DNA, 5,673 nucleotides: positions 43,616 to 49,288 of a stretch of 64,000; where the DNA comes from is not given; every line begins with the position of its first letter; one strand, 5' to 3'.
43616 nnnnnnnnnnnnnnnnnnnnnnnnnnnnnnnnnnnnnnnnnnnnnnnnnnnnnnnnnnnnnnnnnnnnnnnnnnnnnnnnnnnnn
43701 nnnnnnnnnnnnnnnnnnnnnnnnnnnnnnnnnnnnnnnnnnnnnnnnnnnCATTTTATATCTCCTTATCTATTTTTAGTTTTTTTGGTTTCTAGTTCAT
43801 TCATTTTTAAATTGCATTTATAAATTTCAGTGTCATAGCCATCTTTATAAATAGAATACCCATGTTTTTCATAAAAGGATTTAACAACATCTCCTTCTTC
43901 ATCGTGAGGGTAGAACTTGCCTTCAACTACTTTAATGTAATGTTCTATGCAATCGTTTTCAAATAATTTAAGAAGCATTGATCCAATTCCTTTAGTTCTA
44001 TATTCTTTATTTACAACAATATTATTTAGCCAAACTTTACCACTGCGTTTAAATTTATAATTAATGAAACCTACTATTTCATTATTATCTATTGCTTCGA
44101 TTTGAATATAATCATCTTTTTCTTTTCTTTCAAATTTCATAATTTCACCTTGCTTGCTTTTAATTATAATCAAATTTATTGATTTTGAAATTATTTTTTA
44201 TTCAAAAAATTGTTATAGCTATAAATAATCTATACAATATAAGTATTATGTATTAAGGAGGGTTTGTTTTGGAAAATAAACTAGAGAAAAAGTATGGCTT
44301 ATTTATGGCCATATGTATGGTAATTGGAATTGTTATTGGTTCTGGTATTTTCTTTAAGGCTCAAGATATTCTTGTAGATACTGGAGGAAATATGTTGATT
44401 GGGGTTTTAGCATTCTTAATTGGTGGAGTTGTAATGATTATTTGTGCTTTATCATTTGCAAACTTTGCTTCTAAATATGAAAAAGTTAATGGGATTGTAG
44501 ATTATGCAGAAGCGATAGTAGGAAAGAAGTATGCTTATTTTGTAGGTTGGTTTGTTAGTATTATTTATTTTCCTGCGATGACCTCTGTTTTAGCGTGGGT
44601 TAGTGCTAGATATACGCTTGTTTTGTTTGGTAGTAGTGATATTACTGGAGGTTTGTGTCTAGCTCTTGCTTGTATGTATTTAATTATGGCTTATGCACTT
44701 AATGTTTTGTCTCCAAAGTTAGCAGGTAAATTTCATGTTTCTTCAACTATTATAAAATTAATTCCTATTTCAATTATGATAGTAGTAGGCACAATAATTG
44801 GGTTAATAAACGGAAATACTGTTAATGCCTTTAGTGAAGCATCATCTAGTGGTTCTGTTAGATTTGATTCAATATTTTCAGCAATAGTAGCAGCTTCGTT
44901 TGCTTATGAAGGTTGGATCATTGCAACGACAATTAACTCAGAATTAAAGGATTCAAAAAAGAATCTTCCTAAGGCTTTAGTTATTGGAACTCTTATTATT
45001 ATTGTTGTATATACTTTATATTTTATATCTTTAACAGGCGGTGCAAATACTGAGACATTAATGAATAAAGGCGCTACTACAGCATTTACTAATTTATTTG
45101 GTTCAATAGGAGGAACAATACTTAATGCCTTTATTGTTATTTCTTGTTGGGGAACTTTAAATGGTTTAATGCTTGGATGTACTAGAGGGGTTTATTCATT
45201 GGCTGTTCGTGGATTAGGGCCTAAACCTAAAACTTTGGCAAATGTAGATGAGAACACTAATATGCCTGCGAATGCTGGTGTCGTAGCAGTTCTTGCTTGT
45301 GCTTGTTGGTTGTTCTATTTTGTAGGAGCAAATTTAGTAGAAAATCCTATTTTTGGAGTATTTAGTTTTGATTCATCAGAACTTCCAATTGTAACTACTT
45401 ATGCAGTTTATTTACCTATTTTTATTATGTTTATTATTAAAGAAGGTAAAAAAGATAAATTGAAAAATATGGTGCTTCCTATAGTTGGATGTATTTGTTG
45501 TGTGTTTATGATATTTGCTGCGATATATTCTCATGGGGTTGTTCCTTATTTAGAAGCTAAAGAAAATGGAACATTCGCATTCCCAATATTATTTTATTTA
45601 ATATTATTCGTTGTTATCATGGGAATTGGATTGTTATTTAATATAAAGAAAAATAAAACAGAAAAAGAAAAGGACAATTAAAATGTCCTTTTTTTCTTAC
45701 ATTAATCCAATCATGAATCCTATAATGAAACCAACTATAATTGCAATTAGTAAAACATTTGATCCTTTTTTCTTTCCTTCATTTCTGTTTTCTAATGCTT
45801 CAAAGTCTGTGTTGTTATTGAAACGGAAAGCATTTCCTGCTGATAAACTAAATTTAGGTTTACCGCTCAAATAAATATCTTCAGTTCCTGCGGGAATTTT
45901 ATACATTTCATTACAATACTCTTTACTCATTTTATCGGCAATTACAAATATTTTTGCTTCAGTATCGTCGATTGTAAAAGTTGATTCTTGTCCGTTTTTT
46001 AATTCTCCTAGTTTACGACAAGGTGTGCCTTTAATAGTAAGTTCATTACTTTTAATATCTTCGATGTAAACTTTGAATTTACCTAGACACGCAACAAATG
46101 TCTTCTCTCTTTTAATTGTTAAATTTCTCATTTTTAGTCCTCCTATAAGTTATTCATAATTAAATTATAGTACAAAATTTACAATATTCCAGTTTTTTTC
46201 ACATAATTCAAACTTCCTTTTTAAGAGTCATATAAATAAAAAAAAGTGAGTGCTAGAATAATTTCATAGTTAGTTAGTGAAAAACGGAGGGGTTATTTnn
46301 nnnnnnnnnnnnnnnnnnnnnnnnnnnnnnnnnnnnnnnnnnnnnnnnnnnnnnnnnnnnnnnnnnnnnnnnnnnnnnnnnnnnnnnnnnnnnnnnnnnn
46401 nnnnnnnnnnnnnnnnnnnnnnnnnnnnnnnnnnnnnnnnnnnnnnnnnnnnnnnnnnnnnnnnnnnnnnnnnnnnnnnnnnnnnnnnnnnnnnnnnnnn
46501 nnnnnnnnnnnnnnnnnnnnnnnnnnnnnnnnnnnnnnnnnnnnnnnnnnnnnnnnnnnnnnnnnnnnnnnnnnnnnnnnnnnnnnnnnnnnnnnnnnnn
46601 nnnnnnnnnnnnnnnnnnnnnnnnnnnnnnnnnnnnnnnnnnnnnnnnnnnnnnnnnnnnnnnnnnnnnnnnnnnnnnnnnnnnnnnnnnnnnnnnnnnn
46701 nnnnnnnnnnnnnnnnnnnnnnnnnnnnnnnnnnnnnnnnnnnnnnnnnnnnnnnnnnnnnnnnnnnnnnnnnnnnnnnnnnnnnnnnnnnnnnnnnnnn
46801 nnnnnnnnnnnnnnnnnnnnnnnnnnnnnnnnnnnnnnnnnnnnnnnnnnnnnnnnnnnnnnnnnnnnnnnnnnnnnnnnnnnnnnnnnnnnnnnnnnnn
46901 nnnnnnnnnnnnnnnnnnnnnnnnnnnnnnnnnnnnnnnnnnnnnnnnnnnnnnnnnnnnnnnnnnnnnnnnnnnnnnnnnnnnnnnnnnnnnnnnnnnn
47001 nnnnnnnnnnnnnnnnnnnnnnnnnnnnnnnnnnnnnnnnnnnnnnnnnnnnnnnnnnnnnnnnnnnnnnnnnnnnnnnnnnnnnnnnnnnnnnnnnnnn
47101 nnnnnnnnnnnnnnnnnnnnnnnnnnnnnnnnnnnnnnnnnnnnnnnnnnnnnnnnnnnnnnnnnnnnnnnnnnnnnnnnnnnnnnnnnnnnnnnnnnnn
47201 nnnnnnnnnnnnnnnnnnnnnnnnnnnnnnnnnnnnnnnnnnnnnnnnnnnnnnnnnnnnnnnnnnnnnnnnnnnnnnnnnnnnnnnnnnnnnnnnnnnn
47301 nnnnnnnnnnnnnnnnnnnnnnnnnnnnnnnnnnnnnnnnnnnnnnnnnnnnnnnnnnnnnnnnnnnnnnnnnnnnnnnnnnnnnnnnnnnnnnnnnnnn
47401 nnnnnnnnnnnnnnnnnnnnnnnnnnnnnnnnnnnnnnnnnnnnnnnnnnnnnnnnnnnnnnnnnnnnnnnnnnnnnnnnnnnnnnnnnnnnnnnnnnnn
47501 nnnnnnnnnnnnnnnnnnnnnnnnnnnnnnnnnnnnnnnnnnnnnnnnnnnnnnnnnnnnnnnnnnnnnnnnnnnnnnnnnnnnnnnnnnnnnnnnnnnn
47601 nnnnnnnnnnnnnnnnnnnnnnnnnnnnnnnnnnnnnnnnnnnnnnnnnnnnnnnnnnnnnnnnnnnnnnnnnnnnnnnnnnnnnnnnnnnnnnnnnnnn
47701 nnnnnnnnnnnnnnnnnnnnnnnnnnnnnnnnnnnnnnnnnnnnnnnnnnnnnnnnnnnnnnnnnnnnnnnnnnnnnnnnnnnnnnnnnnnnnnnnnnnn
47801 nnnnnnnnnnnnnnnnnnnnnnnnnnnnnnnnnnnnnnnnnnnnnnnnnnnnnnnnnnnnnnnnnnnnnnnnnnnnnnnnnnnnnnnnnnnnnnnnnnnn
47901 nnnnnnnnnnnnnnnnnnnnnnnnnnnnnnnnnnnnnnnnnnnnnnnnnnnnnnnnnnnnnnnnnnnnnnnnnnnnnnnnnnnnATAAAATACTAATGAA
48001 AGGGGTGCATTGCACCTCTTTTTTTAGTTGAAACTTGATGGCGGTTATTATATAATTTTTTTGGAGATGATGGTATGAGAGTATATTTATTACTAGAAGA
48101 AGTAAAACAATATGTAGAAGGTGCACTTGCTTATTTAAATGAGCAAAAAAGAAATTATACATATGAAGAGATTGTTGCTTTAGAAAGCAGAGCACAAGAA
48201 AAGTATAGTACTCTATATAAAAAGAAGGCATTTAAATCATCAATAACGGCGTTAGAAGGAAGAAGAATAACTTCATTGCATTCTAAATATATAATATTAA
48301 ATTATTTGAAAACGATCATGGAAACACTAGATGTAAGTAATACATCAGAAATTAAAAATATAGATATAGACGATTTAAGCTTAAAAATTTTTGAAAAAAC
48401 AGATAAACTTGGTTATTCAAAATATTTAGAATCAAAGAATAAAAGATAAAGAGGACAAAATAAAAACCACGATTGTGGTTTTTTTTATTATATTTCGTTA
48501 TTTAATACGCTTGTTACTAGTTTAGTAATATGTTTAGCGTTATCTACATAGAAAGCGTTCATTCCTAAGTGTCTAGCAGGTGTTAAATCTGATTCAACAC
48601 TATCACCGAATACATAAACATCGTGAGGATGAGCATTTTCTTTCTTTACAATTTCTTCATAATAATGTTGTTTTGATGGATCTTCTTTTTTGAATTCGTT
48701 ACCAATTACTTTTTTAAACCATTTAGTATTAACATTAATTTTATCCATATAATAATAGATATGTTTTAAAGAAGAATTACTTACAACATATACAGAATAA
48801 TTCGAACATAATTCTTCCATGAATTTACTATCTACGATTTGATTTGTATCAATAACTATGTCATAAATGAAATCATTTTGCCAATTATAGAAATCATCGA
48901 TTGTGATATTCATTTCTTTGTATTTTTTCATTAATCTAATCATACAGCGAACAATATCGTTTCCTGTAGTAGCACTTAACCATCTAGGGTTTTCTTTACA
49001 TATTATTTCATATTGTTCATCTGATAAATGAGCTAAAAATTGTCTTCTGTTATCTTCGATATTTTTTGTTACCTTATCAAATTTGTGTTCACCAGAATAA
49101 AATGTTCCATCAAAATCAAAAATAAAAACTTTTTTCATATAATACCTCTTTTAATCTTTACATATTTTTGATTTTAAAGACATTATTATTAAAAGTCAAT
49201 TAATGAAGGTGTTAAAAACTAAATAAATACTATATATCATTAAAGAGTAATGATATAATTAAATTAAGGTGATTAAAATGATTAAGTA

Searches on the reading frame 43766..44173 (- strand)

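Call 42: search_protein_families(library=pfam, proteins=[window:43766-44173:-], max_evalue=0.001)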
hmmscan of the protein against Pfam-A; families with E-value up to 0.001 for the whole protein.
window:43766-44173:- (135 aa): 4 families
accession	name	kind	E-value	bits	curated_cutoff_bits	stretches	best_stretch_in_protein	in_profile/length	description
PF13508.13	Acetyltransf_7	-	9.7e-12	45.5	27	1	27-107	8-83/84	Acetyltransferase (GNAT) domain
PF00583.31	Acetyltransf_1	-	1.1e-10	42.2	20.7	1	19-106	32-116/116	Acetyltransferase (GNAT) family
PF13673.13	Acetyltransf_10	-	4.5e-08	33.6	23.6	1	19-107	28-108/128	Acetyltransferase (GNAT) domain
PF14542.12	Acetyltransf_CG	-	3.3e-06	27.6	30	1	28-83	5-61/80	GCN5-related N-acetyl-transferase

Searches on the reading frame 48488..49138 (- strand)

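Call 4: search_protein_families(library=pfam, proteins=[window:48488-49138:-], max_evalue=0.01)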
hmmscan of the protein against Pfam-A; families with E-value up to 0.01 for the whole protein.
window:48488-49138:- (216 aa): 4 families
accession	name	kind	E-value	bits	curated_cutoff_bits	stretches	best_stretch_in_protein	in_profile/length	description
PF00702.32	Hydrolase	-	2.5e-11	44.8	26.4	1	3-192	2-191/191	haloacid dehalogenase-like hydrolase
PF13419.12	HAD_2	-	4.1e-07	30.7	23.8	1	6-197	2-177/178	Haloacid dehalogenase-like hydrolase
PF13242.12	Hydrolase_like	-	0.00018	21.8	22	1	158-202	8-52/75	HAD-hyrolase-like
PF08282.18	Hydrolase_3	-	0.0074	16.5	20.9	0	32-180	85-212/255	haloacid dehalogenase-like hydrolase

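Call 5: search_protein_families(library=ncbifam, proteins=[window:48488-49138:-], max_evalue=0.01)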
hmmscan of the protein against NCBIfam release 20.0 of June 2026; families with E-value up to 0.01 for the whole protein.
window:48488-49138:- (216 aa): 16 families
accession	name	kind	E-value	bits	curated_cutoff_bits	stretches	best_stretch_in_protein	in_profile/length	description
TIGR02253.1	CTE7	subfamily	1.4e-11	44.6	169.75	1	3-205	3-201/221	TIGR02253 family HAD-type hydrolase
TIGR02254.1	YjjG_YfnB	equivalog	1.7e-10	40.7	159.9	1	3-204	2-202/223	YjjG family noncanonical pyrimidine nucleotidase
TIGR01662.1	HAD-SF-IIIA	subfamily_domain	7.1e-08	32.6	44.6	1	112-199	40-139/141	HAD-IIIA family hydrolase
TIGR02252.1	DREG-2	subfamily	2.5e-06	27.4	155.2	1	85-197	97-203/203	HAD hydrolase, REG-2-like, family IA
TIGR01993.1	Pyr-5-nucltdase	equivalog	1.7e-05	24.7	142.9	1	3-195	1-180/183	pyrimidine 5'-nucleotidase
TIGR01460.1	HAD-SF-IIA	subfamily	3.1e-05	23.9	100.15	1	90-198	138-243/246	HAD-IIA family hydrolase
TIGR01488.1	HAD-SF-IB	subfamily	0.0002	21.4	45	0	4-50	1-49/177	HAD-IB family phosphatase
NF006991.0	PRK09456.1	equivalog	0.00037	20.2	295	1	107-207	93-193/199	glucose-1-phosphatase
TIGR02247.1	HAD-1A3-hyp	subfamily_domain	0.00044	20.1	125.4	1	157-205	155-202/211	epoxide hydrolase N-terminal domain-like phosphatase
TIGR01549.1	HAD-SF-IA-v1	subfamily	0.00052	20.4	23.3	0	112-192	75-149/149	HAD-IA family hydrolase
TIGR01668.1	YqeG_hyp_ppase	hypoth_equivalog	0.00085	18.9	89.1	1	107-206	52-143/170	YqeG family HAD IIIA-type phosphatase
TIGR00099.1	Cof-subfamily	subfamily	0.0015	18.2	137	0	115-181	145-214/256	Cof-type HAD-IIB family hydrolase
NF053752.1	TK1734_fam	exception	0.0025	17.1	475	0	162-198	193-228/260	2-phosphoglycolate phosphatase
NF009695.0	PRK13222.1-2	equivalog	0.004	16.7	225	0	112-197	109-192/226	phosphoglycolate phosphatase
TIGR01509.1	HAD-SF-IA-v3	subfamily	0.0045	17.2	29.4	0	4-36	1-33/154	HAD-IA family hydrolase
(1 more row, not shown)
